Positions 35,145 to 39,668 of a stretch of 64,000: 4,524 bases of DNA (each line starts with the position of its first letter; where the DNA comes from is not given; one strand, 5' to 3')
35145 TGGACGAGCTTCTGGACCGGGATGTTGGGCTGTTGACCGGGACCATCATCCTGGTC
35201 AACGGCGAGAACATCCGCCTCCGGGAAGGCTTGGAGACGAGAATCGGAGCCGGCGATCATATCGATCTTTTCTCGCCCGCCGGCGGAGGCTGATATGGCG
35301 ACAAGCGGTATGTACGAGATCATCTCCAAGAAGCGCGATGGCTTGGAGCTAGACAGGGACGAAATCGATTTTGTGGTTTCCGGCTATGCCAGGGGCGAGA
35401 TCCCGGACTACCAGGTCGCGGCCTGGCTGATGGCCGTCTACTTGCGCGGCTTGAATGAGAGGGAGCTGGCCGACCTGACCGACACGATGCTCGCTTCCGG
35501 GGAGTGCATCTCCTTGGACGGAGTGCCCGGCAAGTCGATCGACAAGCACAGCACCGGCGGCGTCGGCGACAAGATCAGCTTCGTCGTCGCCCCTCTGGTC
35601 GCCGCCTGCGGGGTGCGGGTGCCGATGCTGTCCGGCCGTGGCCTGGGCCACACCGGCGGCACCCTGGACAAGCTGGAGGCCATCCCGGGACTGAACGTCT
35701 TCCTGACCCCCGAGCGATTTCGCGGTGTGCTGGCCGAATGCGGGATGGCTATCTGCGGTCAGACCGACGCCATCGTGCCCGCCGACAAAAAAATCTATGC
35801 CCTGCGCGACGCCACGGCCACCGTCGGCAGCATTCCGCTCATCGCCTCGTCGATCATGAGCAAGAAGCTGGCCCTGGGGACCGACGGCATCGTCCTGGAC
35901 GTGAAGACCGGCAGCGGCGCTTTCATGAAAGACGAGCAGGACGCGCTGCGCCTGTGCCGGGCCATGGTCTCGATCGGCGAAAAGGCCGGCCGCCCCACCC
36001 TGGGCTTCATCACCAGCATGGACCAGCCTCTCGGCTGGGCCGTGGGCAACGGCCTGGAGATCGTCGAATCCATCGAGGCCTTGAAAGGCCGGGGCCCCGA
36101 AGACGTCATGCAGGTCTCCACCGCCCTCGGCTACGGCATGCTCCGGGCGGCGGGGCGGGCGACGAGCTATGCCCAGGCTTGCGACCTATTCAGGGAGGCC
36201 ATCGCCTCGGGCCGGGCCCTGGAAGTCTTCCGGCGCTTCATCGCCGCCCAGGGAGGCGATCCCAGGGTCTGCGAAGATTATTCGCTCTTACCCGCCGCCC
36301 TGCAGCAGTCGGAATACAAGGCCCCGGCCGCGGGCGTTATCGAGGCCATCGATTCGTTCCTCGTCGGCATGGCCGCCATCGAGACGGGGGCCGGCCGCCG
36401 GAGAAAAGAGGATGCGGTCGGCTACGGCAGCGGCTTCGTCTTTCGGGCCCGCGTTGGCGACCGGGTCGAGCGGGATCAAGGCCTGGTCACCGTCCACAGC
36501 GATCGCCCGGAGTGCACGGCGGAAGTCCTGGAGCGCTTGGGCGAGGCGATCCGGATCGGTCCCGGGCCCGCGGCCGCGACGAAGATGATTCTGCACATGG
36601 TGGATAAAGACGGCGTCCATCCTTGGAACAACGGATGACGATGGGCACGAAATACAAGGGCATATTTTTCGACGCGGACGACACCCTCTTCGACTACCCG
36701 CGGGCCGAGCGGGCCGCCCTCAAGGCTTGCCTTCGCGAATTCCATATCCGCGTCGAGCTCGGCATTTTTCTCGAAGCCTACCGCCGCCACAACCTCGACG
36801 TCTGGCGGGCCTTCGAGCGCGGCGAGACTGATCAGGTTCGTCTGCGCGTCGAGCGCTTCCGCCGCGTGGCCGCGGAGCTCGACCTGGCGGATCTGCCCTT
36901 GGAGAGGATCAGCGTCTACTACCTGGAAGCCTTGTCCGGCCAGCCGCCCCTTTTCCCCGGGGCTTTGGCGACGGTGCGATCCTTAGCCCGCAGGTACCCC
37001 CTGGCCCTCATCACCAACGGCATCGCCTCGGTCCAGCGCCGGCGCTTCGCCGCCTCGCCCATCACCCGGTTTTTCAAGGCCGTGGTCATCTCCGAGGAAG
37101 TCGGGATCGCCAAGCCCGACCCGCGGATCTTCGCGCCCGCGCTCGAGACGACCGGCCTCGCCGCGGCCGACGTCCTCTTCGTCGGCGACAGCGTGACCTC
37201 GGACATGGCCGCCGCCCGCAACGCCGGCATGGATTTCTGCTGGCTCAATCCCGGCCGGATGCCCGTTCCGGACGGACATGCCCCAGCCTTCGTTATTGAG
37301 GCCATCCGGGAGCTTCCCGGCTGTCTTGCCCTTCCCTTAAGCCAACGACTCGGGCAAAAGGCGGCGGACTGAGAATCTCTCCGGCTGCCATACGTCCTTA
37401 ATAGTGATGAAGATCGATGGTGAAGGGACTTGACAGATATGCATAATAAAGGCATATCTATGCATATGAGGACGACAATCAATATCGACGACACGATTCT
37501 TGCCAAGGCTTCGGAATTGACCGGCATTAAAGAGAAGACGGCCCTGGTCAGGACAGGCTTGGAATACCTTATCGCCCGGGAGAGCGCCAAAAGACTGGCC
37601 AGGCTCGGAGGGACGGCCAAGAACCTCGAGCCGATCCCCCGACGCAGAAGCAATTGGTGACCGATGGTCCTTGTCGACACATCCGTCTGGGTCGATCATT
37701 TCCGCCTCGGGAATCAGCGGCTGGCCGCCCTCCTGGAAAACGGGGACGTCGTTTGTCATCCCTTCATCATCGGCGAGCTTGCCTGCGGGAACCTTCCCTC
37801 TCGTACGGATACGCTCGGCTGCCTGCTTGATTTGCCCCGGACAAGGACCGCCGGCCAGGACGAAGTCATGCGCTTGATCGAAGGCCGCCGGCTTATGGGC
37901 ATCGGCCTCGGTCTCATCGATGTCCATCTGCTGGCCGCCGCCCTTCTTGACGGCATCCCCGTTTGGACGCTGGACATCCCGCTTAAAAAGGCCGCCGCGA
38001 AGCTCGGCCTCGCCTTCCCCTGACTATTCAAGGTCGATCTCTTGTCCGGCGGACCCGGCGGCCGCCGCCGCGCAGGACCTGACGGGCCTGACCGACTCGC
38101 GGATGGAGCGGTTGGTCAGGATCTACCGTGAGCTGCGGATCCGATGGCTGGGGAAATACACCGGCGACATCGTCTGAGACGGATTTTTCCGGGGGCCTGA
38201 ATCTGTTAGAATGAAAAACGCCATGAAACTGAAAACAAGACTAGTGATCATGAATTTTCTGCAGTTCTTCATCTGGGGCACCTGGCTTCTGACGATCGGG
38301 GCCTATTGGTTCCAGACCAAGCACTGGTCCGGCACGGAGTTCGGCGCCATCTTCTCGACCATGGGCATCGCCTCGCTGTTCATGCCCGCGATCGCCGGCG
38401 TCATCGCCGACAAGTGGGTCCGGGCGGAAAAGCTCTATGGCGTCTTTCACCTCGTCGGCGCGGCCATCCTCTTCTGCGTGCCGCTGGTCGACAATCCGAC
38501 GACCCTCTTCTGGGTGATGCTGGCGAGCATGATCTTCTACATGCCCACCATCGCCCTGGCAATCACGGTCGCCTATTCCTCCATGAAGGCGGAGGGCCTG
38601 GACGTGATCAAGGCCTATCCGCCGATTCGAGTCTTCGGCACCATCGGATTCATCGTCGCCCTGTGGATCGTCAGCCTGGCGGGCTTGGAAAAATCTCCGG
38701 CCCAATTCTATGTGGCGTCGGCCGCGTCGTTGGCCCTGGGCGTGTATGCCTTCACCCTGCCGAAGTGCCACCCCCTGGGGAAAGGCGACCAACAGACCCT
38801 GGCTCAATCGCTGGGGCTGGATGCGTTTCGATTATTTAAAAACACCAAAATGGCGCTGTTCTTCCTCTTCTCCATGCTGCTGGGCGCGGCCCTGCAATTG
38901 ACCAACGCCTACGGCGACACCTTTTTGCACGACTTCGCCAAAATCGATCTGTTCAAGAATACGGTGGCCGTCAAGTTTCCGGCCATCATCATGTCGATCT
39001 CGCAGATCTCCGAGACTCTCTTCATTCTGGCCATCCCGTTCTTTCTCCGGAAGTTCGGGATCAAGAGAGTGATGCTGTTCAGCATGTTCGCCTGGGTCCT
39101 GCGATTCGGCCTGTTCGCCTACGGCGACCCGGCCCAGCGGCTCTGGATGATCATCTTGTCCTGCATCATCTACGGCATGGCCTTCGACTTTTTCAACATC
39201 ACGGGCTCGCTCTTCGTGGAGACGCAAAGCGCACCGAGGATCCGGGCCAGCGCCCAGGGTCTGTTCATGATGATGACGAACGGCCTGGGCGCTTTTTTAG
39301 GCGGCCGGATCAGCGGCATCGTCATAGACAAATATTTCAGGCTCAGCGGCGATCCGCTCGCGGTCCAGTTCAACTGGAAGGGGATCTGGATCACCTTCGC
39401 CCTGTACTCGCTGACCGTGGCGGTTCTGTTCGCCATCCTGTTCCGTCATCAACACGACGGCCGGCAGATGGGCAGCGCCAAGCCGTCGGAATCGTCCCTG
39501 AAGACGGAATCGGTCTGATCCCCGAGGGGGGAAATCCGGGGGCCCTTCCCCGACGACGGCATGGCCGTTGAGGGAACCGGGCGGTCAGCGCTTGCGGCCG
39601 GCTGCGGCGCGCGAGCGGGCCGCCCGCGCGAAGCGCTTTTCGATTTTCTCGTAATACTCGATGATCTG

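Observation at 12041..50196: About 38-kb nucleic-acid / nucleoside / base catabolic supercluster in an anaerobe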

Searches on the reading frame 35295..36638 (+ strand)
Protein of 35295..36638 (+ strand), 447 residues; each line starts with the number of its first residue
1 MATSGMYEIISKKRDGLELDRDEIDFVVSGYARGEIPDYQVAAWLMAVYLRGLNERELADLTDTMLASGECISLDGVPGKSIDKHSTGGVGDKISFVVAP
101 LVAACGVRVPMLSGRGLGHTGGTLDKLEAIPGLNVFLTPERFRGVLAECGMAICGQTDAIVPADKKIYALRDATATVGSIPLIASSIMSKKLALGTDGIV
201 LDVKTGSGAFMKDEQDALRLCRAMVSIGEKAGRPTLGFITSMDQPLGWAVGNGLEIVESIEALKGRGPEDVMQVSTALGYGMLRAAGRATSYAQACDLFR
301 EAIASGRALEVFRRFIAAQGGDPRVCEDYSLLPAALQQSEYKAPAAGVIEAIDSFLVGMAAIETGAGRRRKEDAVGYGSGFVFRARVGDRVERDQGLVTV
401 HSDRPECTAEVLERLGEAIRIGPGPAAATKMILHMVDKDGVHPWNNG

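Call 7: search_protein_families(library=pfam, proteins=[window:35295-36638:+], max_evalue=0.001)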
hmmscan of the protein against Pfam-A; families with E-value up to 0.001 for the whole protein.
window:35295-36638:+ (447 aa): 3 families
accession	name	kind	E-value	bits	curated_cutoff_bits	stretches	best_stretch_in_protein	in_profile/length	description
PF00591.27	Glycos_transf_3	-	3e-41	142.2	27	1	81-309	4-253/253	Glycosyl transferase family, a/b domain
PF02885.22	Glycos_trans_3N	-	9e-22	77.1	26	1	8-69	2-63/63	Glycosyl transferase family, helical bundle domain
PF07831.19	PYNP_C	-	7.1e-18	64.5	27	1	348-421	1-74/75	Pyrimidine nucleoside phosphorylase C-terminal domain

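Call 11: search_protein_families(library=ncbifam, proteins=[window:35295-36638:+], max_evalue=0.00001)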
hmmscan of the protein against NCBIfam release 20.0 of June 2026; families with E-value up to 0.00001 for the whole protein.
window:35295-36638:+ (447 aa): 9 families
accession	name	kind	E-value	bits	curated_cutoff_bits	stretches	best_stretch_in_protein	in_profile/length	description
NF004490.0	PRK05820.1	equivalog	5.2e-161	536.2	269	1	7-436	6-437/439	thymidine phosphorylase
TIGR02644.1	Y_phosphoryl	subfamily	7e-159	529.1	409.05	1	6-421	1-416/417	pyrimidine-nucleoside phosphorylase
NF004747.0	PRK06078.1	equivalog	1.6e-148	494.9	559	1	6-433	3-429/434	pyrimidine-nucleoside phosphorylase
TIGR02643.1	T_phosphoryl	equivalog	5.1e-125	417.8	570.7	1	8-434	5-435/437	thymidine phosphorylase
TIGR03327.1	AMP_phos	equivalog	2.4e-61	207.8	535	1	8-406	89-475/500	AMP phosphorylase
NF003338.0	PRK04350.1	subfamily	7.1e-61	206.1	434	1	8-408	94-479/502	thymidine phosphorylase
TIGR02645.1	ARCH_P_rylase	hypoth_equivalog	1.4e-59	201.8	434.6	1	8-405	88-473/493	putative thymidine phosphorylase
TIGR01245.1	trpD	equivalog_domain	1.1e-12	48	199.05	1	15-152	6-144/330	anthranilate phosphoribosyltransferase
NF011201.0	PRK14607.1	equivalog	2.4e-09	36.4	670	1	7-152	196-341/534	bifunctional anthranilate synthase component II/anthranilate phosphoribosyltransferase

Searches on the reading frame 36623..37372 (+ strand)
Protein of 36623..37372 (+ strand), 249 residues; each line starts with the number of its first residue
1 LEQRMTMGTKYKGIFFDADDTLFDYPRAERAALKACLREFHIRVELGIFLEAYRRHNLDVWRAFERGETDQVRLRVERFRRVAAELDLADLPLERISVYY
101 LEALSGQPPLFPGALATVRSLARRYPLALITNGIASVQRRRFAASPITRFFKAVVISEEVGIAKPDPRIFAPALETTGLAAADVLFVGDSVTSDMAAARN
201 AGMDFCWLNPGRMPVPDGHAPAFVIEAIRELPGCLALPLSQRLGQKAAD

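Call 7: search_protein_families(library=pfam, proteins=[window:36623-37372:+], max_evalue=0.001)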
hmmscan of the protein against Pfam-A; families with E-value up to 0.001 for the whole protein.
window:36623-37372:+ (249 aa): 3 families
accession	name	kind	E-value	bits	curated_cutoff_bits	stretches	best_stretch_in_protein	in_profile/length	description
PF00702.32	Hydrolase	-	1.1e-23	85.1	26.4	1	11-202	1-191/191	haloacid dehalogenase-like hydrolase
PF13419.12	HAD_2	-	1.2e-20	74.8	23.8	1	14-207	1-177/178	Haloacid dehalogenase-like hydrolase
PF13242.12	Hydrolase_like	-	2.3e-11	43.9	22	1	163-231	3-75/75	HAD-hyrolase-like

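Call 11: search_protein_families(library=ncbifam, proteins=[window:36623-37372:+], max_evalue=0.00001)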
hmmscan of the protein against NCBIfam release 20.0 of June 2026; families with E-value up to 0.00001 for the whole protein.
window:36623-37372:+ (249 aa): 25 families
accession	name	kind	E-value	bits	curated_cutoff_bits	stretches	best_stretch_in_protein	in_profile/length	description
TIGR02254.1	YjjG_YfnB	equivalog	3.4e-54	183.7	159.9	1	11-231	1-219/223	YjjG family noncanonical pyrimidine nucleotidase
NF006976.0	PRK09449.1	equivalog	7.9e-41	140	183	1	10-233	2-220/225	pyrimidine 5'-nucleotidase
NF052576.1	PymNtasePynAStpc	equivalog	6.7e-32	110.9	350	1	10-233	2-225/229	pyrimidine 5'-nucleotidase PynA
TIGR02253.1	CTE7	subfamily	1.5e-29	103.3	169.75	1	12-231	3-220/221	TIGR02253 family HAD-type hydrolase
TIGR02252.1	DREG-2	subfamily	2.6e-19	69.8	155.2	1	13-205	2-201/203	HAD hydrolase, REG-2-like, family IA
TIGR01549.1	HAD-SF-IA-v1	subfamily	4.1e-17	63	23.3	1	112-202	65-149/149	HAD-IA family hydrolase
NF053830.1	RUBPPhHalo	equivalog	5e-17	62.3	330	1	11-211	2-206/234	ribulose-1,5-bisphosphate 5-phosphatase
TIGR01428.1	HAD_type_II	equivalog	1.6e-15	57.6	125.4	1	12-209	2-191/197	haloacid dehalogenase type II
TIGR01449.2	PGP_bact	equivalog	9.3e-15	54.7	180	1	94-213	70-189/213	phosphoglycolate phosphatase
NF008018.0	PRK10748.1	equivalog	2.4e-14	53.1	225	1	116-211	120-210/238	5-amino-6-(5-phospho-D-ribitylamino)uracil phosphatase YigB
NF009695.0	PRK13222.1-2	equivalog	1.5e-13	50.7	225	1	95-209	80-194/226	phosphoglycolate phosphatase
NF009698.0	PRK13223.1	equivalog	1.2e-11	44.4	466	1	110-236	102-231/272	phosphoglycolate phosphatase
NF009697.0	PRK13222.1-4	equivalog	2.3e-11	43.5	327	1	9-204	5-189/232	phosphoglycolate phosphatase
TIGR02247.1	HAD-1A3-hyp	subfamily_domain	3.4e-11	43.3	125.4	1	63-204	52-191/211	epoxide hydrolase N-terminal domain-like phosphatase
NF009694.0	PRK13222.1-1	equivalog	1.1e-09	38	415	1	98-242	100-246/252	phosphoglycolate phosphatase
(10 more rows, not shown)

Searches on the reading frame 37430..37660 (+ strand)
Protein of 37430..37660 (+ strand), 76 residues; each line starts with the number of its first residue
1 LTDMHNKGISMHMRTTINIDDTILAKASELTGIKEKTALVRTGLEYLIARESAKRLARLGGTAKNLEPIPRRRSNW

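Call 31: search_protein_families(library=pfam, proteins=[window:37430-37660:+], max_evalue=0.001)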
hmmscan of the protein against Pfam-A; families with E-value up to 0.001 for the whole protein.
window:37430-37660:+ (76 aa): 1 family
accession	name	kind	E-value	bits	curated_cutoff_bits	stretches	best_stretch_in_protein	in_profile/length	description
PF09957.15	VapB_antitoxin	-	5.5e-15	55.4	23.4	1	13-58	1-46/47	Bacterial antitoxin of type II TA system, VapB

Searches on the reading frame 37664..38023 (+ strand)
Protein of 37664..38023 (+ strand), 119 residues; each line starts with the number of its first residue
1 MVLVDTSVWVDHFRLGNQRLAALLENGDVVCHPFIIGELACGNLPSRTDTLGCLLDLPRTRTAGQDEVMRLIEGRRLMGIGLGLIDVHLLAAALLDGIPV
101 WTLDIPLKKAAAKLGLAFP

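Call 7: search_protein_families(library=pfam, proteins=[window:37664-38023:+], max_evalue=0.001)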
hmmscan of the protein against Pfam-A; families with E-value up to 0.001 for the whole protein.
window:37664-38023:+ (119 aa): 1 family
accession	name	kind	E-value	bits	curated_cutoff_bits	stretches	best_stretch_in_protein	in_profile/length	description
PF01850.27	PIN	-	8.7e-06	26.8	23.6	1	2-111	1-118/120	PIN domain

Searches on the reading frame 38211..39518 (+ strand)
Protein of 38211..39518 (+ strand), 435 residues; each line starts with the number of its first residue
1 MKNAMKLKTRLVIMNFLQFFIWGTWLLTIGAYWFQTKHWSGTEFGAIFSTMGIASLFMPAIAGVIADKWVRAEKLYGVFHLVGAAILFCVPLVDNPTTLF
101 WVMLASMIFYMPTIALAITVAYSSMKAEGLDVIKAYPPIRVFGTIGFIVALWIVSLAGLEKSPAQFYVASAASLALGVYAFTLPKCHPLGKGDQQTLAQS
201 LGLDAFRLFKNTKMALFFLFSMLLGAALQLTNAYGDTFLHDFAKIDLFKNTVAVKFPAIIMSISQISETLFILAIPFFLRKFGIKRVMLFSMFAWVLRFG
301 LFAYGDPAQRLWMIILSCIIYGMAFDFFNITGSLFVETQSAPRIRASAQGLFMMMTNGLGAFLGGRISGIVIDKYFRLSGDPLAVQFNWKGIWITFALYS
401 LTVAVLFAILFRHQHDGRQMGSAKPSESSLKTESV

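Call 7: search_protein_families(library=pfam, proteins=[window:38211-39518:+], max_evalue=0.001)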
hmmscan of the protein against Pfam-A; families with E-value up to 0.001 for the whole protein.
window:38211-39518:+ (435 aa): 3 families
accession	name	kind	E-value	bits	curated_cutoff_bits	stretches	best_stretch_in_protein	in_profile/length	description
PF03825.22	Nuc_H_symport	-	1.5e-132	442.8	25.9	1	5-416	1-400/400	Nucleoside H+ symporter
PF12832.13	MFS_1_like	-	5.5e-23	82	25.2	1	10-374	3-364/373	MFS_1 like family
PF07690.21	MFS_1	-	7e-23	81.5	33.4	2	11-364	1-346/347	Major Facilitator Superfamily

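Call 11: search_protein_families(library=ncbifam, proteins=[window:38211-39518:+], max_evalue=0.00001)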
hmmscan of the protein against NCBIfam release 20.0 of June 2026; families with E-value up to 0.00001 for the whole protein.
window:38211-39518:+ (435 aa): 2 families
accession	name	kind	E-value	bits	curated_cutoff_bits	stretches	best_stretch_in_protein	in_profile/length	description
TIGR00889.1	2A0110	subfamily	3.9e-150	500.6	446.1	1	5-420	1-411/418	nucleoside permease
NF007077.0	PRK09528.1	subfamily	4.5e-08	32.1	429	1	13-304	18-312/421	galactoside permease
